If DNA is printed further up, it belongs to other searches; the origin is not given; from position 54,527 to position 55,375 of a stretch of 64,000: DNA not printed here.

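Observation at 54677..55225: Small heat-shock protein (Hsp20) gene embedded in the ribosomal-protein operon between uL30 and uL15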

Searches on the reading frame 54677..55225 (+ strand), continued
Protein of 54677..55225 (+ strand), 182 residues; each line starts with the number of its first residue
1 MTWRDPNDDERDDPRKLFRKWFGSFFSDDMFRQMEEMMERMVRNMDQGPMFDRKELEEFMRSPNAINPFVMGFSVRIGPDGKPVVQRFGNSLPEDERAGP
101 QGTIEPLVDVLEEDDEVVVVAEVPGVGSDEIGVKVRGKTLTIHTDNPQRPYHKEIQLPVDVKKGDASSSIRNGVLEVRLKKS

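Call 12: find_related_loci(query=A1, collection=genome_contigs, flank=3000)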
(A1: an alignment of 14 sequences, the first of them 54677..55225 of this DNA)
Query A1 (182 aa) in genome_contigs; peptide patterns used: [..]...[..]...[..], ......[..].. (x = any residue, [..] = any of these).
315 stretches matched a pattern; 259 encode a relative of the query (tblastn E <= 1e-3); the best 80 are kept; 80 distinct loci.
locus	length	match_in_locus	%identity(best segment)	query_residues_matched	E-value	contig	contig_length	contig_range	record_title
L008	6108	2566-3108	83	1-181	1e-83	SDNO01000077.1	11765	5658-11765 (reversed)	MAG: Candidatus Thorarchaeota archaeon isolate TEKIR_12S Tekir-sed17-15019, whole genome shotgun sequence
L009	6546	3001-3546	96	1-182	4e-116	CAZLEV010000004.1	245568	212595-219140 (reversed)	MAG TPA_asm: uncultured archaeon isolate binchicken_co379_69 genome assembly, contig: NODE_28_length_245568_cov_17.00125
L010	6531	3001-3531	59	1-182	5e-69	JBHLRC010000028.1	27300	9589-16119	MAG: Candidatus Thorarchaeota archaeon isolate QM2B.38 QM2B.38@1167, whole genome shotgun sequence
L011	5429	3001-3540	57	1-182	5e-68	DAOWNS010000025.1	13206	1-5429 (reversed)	MAG TPA_asm: Candidatus Thorarchaeota archaeon isolate CSMAG_3034 CSMAG_3034_k141_322845_length_13206_cov_14.3287, whole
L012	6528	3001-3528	57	1-182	4e-68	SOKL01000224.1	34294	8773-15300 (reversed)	MAG: Candidatus Thorarchaeota archaeon isolate E44_bin77 NODE_306_length_34294_cov_5.702211, whole genome shotgun sequen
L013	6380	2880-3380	64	15-182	1e-67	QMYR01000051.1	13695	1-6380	MAG: Candidatus Thorarchaeota archaeon isolate B65_G9 B65_Guay9_scaffold_04271, whole genome shotgun sequence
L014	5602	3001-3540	57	1-182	7e-67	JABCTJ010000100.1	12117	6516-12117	MAG: Candidatus Thorarchaeota archaeon isolate HM4_FB6 k127_987576, whole genome shotgun sequence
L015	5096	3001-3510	58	13-182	5e-67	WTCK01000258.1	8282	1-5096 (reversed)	MAG: Candidatus Thorarchaeota archaeon isolate GLR93 c_000000381419, whole genome shotgun sequence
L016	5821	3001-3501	63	15-182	7e-67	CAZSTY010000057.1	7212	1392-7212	MAG TPA_asm: uncultured archaeon isolate SRP338002_co1_132 genome assembly, contig: NODE_9576_length_7212_cov_5.953472,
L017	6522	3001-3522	59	8-182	9e-67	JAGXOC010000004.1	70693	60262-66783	MAG: Candidatus Thorarchaeota archaeon isolate bin66 NODE_4_length_70693_cov_15.323020, whole genome shotgun sequence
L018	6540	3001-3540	57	1-182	9e-67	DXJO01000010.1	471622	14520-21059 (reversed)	MAG TPA_asm: Candidatus Thorarchaeota archaeon isolate MAG_9 k127_45482, whole genome shotgun sequence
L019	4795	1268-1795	57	1-181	2e-66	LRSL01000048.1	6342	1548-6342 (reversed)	MAG: Candidatus Thorarchaeota archaeon SMTZ1-45 WOR1_30_36_20997, whole genome shotgun sequence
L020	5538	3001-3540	55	1-182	3e-66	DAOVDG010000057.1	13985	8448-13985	MAG TPA_asm: Candidatus Thorarchaeota archaeon isolate CSMAG_1051 CSMAG_1051_k141_590983_length_13985_cov_76.8190, whole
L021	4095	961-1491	56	1-182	5e-66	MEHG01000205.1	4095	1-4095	MAG: Candidatus Thorarchaeota archaeon AB_25 ThorAB25_contig000205, whole genome shotgun sequence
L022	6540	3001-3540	57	1-182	7e-66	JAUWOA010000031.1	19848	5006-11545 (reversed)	MAG: Candidatus Thorarchaeota archaeon isolate CSMAG_2438 CSMAG_2438_k141_980930_length_19848_cov_100.0000, whole genome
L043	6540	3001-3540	59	1-181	2e-61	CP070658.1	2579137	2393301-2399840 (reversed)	MAG: Candidatus Thorarchaeota archaeon isolate bin8 chromosome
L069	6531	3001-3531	55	1-182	7e-56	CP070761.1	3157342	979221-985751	MAG: Candidatus Thorarchaeota archaeon isolate bin27 chromosome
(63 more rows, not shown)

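Call 23: search_solved_structures(query=A2, max_evalue=0.01, show_alignments=2)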
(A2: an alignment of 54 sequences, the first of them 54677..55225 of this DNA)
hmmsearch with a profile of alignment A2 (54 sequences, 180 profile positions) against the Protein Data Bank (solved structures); distinct sequences matched with E-value up to 0.01: 20.
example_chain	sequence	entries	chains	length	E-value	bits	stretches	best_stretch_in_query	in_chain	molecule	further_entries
4rzk_A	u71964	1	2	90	7.7e-24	87.7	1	100-179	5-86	Small heat shock protein hsp20 family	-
4ylc_A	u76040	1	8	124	7.1e-11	45.4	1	83-177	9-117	Heat shock protein Hsp20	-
4yl9_A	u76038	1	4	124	8.6e-11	45.1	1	83-177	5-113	Heat shock protein Hsp20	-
4ylb_A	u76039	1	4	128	1.8e-10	44.1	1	83-177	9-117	Heat shock protein Hsp20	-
9nvi_C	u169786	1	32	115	2.1e-08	37.4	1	106-179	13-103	Small heat shock protein HSP16.5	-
9nvf_A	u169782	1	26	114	2.1e-08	37.4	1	106-179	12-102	Small heat shock protein HSP16.5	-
1shs_A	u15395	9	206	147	3.8e-08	36.5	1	106-179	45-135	SMALL HEAT SHOCK PROTEIN | Small heat shock protein HSP16.5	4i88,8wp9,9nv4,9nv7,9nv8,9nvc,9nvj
4eld_A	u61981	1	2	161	4.5e-08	36.3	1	106-179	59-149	Small heat shock protein HSP16.5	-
3vql_A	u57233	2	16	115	5e-08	36.1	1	101-177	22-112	Small heat shock protein StHsp14.0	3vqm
3vqk_A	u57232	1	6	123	6.2e-08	35.8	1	101-177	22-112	Small heat shock protein StHsp14.0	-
3aab_A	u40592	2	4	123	6.3e-08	35.8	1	101-177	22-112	Putative uncharacterized protein ST1653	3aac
3gt6_A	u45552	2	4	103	5.5e-07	32.7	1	100-179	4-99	Low molecular weight heat shock protein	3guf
3gla_A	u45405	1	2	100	1e-06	31.9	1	103-179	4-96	Low molecular weight heat shock protein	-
3w1z_A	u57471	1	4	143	1.8e-06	31.1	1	97-179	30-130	Heat shock protein 16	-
5nms_B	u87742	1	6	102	7.8e-06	29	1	107-178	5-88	25.3 kDa heat shock protein, chloroplastic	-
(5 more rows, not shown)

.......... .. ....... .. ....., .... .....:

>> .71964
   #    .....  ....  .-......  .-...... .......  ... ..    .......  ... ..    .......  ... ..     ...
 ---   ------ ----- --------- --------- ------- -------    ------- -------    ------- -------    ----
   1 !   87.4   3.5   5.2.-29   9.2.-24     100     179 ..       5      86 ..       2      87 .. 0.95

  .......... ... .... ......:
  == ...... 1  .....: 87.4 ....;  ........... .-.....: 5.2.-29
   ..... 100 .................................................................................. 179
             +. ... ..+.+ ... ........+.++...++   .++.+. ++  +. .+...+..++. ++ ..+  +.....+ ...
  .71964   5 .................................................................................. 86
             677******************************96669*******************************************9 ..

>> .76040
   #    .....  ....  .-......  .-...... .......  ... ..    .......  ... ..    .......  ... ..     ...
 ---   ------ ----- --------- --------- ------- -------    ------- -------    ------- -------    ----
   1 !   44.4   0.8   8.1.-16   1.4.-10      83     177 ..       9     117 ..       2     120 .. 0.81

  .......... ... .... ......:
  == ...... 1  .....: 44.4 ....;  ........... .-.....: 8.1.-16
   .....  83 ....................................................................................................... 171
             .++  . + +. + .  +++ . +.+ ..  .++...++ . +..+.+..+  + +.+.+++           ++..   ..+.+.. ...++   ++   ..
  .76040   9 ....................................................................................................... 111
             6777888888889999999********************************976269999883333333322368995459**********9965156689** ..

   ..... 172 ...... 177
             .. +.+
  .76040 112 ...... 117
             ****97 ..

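Call 30: predict_structure(alignment_id=A2)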
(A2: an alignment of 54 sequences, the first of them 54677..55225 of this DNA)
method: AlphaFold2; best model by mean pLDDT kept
length: 182 residues; sequences in the alignment: 54
mean_pLDDT: 63.5   pTM: 0.42
mean pLDDT of the five models: 63.5, 62.5, 59.4, 55.8, 53.0
residues with pLDDT >= 90: 23; 70-90: 52; 50-70: 40; < 50: 67
segments of 3 or more residues with pLDDT < 50: 1-19, 21-23, 25-27, 44-56, 58-60, 62-70, 89-104
pLDDT, mean of each block of 10 residues (from residue 1): 35 47 48 55 48 49 43 57 52 43 63 91 77 88 78 88 85 89 88
secondary structure, 60 per line:
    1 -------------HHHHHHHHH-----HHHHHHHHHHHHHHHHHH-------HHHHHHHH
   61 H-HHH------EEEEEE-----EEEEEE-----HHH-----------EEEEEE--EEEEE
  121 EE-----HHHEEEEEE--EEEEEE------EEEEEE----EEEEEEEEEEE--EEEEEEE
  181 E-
elements in order: H14-22 H28-45 H53-61 E72-77 E83-88 E108-113 E116-122 E131-136 E139-144 E151-156 E161-171 E174-181

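Call 33: fold_search(model_id=the predicted structure, library=pdb)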
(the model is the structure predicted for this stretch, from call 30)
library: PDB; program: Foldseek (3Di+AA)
matches with E <= 10: 1200; with E <= 0.001: 106
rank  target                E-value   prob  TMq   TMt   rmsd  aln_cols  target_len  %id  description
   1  4rzk_A                2.5e-08  1.00  0.41  0.84   1.2        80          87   51  Crystal structure of Sulfolobus solfataricus Hsp20.1 ACD (released 2015-12-23)
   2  4rzk_B                6.5e-08  1.00  0.41  0.84   1.1        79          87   51  Crystal structure of Sulfolobus solfataricus Hsp20.1 ACD (released 2015-12-23)
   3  9nv4_A                4.3e-06  1.00  0.39  0.52   9.8       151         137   20  mjHSP16.5 apo-contracted (37C) (released 2025-04-16)
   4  4ylb_A                4.8e-06  1.00  0.40  0.55   2.6        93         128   32  Crystal Structure of A102D mutant of hsp14.1 from Sulfolobus solfatataricus P2 (released 2015-11-04)
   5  9nvk_A                5.1e-06  1.00  0.39  0.59   3.2        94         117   28  mjHSP16.5 36mer (+lysozyme, 75C) (released 2025-04-16)
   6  3w1z_B                5.1e-06  1.00  0.39  0.49   6.4       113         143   24  Heat shock protein 16.0 from Schizosaccharomyces pombe (released 2013-03-13)
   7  4i88_A                5.7e-06  1.00  0.39  0.62   4.6        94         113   28  R107G HSP16.5 (released 2013-11-13)
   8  4yl9_A                5.7e-06  1.00  0.39  0.57   2.5        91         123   33  Crystal Structure of wild-type of hsp14.1 from Sulfolobus solfatataricus P2 (released 2015-11-04)
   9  4yl9_C                6.0e-06  1.00  0.39  0.56   2.6        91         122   33  Crystal Structure of wild-type of hsp14.1 from Sulfolobus solfatataricus P2 (released 2015-11-04)
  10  9nvf_L                7.5e-06  1.00  0.38  0.65   3.8        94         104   29  mjHSP16.5 26mer (+lysozyme, 75C) (released 2025-04-16)
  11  4ylc_D                8.4e-06  1.00  0.38  0.58   2.3        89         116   34  Crystal Structure of Del-C4 mutant of hsp14.1 from Sulfolobus solfatataricus P2 (released 2015-11-04)
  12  3w1z_D                9.4e-06  1.00  0.38  0.61   5.4        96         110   26  Heat shock protein 16.0 from Schizosaccharomyces pombe (released 2013-03-13)
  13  4ylb_C                1.1e-05  1.00  0.39  0.55   2.0        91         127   32  Crystal Structure of A102D mutant of hsp14.1 from Sulfolobus solfatataricus P2 (released 2015-11-04)
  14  4ylc_B                1.1e-05  1.00  0.39  0.57   2.4        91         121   33  Crystal Structure of Del-C4 mutant of hsp14.1 from Sulfolobus solfatataricus P2 (released 2015-11-04)
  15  4eld_B                1.2e-05  1.00  0.39  0.62   3.4        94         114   29  Crystal Structure of an Activated Variant of Small Heat Shock Protein Hsp16.5 (released 2012-06-13)
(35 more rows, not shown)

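Call 72: search_protein_representatives(protein=window:54677-55225:+)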
Query: 182 residues. Proteins with E-value up to 0.001 (for the whole library): 2504; up to 1e-10: 747; up to 1e-30: 3. The best 150 are listed.
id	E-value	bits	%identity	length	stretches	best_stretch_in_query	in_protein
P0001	5.4e-113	391.4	95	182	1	1-182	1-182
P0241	6.0e-33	130.5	46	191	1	16-181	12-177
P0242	7.9e-32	126.9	50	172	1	15-181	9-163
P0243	6.4e-29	117.4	42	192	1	24-181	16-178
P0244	9.4e-29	116.8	45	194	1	15-181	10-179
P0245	6.0e-28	114.2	49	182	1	22-181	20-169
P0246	1.7e-27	112.7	41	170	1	25-181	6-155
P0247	4.1e-27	111.5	39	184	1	21-181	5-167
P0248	4.2e-27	111.5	40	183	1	4-181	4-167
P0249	7.3e-27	110.7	45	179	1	29-181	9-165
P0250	1.8e-26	109.4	45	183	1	21-181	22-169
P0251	2.0e-26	109.2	45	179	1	15-181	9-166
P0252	6.4e-26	107.6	50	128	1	1-100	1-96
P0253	6.5e-26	107.6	42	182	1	22-180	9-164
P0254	1.4e-25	106.5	42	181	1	24-179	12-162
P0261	1.0e-24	103.7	42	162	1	19-181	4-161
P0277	1.5e-23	99.9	42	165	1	19-179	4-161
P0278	2.0e-23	99.5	39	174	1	27-181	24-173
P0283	4.2e-23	98.4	41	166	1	15-180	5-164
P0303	2.4e-22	96.0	42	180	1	20-181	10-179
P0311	5.8e-22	94.7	35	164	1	25-181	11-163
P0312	5.9e-22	94.7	40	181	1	15-181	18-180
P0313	6.0e-22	94.7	39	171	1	19-181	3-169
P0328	3.1e-21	92.3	36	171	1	11-181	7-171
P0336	7.0e-21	91.2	47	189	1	21-177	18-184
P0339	9.6e-21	90.7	39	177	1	18-181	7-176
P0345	1.8e-20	89.8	38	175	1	21-180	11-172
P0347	1.8e-20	89.8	43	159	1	19-181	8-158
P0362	8.0e-20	87.8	41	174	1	21-181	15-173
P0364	9.7e-20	87.5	35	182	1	26-181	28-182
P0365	1.0e-19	87.4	37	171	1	18-181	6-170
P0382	1.8e-19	86.6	35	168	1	21-181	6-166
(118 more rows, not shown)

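Call 74: list_cluster_members(proteins=[P0261, P0277, P0278, P0283, P0303, P0311, P0347, P0241, P0242, P0245])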
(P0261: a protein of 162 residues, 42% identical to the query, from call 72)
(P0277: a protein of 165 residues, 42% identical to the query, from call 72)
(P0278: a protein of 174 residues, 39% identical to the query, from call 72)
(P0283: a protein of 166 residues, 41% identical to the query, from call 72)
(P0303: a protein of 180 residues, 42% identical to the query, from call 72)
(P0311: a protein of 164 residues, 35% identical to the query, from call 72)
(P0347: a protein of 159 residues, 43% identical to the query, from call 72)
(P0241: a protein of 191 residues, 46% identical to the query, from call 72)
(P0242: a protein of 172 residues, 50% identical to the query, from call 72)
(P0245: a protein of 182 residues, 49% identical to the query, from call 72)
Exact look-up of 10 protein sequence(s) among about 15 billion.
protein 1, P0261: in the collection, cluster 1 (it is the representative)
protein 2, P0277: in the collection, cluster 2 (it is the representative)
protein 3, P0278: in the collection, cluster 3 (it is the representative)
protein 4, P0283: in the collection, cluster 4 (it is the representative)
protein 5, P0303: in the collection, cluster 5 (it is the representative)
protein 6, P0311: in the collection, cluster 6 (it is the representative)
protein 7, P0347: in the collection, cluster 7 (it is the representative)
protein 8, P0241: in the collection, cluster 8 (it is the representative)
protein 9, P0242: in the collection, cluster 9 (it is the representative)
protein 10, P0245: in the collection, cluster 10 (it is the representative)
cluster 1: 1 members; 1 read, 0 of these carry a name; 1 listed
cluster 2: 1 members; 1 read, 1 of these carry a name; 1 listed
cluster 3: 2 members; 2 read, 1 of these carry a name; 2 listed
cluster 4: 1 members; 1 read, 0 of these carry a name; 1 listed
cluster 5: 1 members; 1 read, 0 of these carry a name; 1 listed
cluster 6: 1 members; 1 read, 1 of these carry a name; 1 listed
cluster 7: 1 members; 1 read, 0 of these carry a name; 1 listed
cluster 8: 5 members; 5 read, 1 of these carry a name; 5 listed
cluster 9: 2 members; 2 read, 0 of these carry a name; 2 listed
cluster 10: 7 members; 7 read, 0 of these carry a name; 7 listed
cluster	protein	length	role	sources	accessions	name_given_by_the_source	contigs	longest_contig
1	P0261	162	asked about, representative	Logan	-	-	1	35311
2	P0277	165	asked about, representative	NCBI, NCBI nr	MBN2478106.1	Hsp20/alpha crystallin family protein [Candidatus Micrarchaeota archaeon]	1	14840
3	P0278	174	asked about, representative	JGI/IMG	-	HSP20 family protein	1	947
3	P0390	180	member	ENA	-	-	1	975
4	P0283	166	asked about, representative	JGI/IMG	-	-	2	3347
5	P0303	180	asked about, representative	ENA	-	-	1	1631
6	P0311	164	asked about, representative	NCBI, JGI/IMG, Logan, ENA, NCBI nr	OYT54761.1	MAG: heat-shock protein Hsp20 [Candidatus Altiarchaeales archaeon ex4484_2]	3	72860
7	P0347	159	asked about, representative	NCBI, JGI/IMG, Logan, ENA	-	-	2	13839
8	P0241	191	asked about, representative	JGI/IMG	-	HSP20 family protein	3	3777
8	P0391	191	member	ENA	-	-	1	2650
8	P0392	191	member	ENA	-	-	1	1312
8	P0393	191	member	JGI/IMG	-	-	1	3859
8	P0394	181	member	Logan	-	-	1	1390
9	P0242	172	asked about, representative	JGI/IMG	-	-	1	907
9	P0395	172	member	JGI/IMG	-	-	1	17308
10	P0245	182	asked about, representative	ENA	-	-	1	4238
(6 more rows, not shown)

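Call 75: find_encoding_contigs(protein=P0261, flank=4000, max_places=2)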
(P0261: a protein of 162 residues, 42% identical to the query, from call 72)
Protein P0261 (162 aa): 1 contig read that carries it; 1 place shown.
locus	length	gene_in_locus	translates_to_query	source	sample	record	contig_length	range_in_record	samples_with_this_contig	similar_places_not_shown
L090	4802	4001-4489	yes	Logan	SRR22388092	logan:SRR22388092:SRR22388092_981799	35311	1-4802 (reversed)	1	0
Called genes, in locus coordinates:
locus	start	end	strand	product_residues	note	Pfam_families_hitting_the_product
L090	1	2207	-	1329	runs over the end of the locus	PF02463:SMC_N, PF13175:AAA_15 (weak), PF13304:AAA_21 (faint), PF13476:AAA_23 (weak), PF14890:Intein_splicing, PF02463:SMC_N, PF06470:SMC_hinge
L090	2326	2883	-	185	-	-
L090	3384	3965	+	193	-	-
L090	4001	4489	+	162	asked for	-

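Call 76: list_cluster_members(proteins=[P0312, P0313, P0328, P0336, P0339, P0345, P0362, P0364, P0365, P0382])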
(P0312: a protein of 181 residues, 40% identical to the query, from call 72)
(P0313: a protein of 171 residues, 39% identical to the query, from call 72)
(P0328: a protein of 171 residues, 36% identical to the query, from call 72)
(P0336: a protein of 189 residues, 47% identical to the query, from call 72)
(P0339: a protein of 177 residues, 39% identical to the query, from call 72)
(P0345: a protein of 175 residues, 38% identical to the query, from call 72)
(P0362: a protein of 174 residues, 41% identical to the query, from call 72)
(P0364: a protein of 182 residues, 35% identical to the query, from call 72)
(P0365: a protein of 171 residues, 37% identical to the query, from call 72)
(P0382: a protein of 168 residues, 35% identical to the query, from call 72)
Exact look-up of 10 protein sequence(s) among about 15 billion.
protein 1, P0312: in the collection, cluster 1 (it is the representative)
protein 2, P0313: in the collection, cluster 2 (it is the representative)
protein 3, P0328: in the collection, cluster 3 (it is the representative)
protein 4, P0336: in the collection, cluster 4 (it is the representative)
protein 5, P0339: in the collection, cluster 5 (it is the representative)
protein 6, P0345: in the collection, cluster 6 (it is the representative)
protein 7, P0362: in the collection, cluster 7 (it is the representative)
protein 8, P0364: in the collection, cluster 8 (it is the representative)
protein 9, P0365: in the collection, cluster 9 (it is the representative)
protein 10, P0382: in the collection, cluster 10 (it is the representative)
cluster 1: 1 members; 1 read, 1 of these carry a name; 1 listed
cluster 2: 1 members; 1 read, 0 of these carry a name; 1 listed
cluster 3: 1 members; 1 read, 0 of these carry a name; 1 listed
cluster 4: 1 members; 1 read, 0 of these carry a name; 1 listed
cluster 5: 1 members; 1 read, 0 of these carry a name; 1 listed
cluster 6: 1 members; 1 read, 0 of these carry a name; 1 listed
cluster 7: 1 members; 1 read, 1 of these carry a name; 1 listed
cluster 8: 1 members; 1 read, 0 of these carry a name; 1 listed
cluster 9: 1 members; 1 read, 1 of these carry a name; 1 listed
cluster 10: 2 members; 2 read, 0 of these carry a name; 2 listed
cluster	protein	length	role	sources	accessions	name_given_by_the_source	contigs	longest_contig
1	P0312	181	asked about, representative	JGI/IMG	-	HSP20 family protein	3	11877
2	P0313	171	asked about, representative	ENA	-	-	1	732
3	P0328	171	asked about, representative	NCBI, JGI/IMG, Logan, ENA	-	-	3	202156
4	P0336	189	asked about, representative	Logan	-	-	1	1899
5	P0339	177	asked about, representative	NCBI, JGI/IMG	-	-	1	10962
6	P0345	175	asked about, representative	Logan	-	-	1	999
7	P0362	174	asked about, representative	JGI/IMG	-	HSP20 family protein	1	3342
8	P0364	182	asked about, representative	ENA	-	-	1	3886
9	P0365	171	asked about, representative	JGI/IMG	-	HSP20 family protein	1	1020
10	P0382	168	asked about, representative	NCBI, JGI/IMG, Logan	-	-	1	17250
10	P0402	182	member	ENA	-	-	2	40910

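Call 77: find_encoding_contigs(protein=P0328, flank=3000, max_places=1)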
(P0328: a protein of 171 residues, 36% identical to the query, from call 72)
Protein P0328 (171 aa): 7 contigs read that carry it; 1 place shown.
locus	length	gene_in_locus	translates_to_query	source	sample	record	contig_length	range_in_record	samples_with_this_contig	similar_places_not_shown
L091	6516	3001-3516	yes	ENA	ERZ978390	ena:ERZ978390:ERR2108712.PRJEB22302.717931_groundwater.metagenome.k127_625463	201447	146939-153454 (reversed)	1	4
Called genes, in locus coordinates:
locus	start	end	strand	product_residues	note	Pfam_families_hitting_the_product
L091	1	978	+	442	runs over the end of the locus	-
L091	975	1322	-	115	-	-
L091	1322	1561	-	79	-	PF05239:PRC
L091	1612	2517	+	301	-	-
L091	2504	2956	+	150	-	PF00565:SNase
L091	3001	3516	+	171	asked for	-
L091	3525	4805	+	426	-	PF02163:Peptidase_M50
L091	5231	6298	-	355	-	PF00091:Tubulin, PF12327:FtsZ_C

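Call 78: find_encoding_contigs(protein=P0382, flank=3000, max_places=1)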
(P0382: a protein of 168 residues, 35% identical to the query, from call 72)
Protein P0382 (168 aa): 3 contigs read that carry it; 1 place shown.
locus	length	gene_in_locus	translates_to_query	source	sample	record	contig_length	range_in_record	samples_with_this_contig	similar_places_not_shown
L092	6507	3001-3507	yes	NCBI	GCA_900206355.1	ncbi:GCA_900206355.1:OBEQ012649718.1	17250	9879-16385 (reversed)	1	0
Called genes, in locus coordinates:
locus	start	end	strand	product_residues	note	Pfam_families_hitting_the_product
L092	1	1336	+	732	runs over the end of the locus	?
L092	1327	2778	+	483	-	PF00587:tRNA-synt_2b, PF03129:HGTP_anticodon, PF09180:ProRS-C_1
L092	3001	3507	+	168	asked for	PF00011:HSP20 (faint)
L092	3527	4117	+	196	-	PF01135:PCMT, PF00398:RrnaAD, PF01269:Fibrillarin (weak), PF08241:Methyltransf_11 (weak), PF13649:Methyltransf_25 (weak)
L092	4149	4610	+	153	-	-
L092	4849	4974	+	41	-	-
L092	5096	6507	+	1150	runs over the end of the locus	PF02463:SMC_N, PF13175:AAA_15, PF13476:AAA_23, PF06470:SMC_hinge, PF13304:AAA_21 (weak)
